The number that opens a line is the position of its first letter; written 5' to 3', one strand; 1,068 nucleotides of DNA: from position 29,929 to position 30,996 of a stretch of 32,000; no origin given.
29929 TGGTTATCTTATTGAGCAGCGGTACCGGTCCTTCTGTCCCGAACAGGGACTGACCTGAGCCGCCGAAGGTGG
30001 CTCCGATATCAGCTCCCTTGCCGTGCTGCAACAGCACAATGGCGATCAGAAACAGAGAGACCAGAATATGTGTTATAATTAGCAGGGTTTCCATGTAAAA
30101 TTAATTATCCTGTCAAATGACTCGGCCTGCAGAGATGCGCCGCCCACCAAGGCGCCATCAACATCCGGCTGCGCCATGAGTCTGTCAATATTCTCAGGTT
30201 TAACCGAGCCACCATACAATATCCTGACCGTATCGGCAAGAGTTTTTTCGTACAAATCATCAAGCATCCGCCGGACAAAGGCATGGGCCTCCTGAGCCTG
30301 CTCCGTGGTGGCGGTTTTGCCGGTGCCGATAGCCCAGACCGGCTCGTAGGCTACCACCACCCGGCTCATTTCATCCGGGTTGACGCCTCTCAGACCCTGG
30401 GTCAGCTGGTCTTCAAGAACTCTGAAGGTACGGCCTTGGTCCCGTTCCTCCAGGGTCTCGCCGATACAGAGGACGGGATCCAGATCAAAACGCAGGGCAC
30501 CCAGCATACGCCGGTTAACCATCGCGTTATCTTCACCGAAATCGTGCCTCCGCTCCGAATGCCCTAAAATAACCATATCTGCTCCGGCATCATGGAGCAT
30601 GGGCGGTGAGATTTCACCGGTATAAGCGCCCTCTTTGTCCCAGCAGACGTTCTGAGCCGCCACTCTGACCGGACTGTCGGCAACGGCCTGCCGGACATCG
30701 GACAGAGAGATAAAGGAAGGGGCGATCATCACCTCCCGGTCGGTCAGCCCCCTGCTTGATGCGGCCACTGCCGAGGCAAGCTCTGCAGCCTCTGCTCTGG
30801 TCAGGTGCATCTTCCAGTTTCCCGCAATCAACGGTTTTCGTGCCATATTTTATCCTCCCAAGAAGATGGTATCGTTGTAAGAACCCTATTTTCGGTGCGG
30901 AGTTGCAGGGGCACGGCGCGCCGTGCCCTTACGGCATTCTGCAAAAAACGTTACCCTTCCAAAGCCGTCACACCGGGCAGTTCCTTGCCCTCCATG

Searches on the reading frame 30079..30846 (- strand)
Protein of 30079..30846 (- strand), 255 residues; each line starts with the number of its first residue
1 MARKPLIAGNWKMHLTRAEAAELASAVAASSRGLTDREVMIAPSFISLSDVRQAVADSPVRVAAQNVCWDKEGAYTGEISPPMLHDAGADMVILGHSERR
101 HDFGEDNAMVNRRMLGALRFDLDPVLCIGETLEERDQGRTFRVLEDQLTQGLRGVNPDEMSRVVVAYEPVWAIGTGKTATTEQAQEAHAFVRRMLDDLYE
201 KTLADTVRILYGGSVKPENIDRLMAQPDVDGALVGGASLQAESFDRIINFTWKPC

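Call 87: search_protein_families(library=pfam, proteins=[window:30079-30846:-], max_evalue=0.001)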
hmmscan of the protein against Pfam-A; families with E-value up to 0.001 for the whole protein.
window:30079-30846:- (255 aa): 1 family
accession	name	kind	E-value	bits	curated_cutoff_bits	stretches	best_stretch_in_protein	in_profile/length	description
PF00121.24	TIM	-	1e-94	317.1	20.1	1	5-250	1-244/245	Triosephosphate isomerase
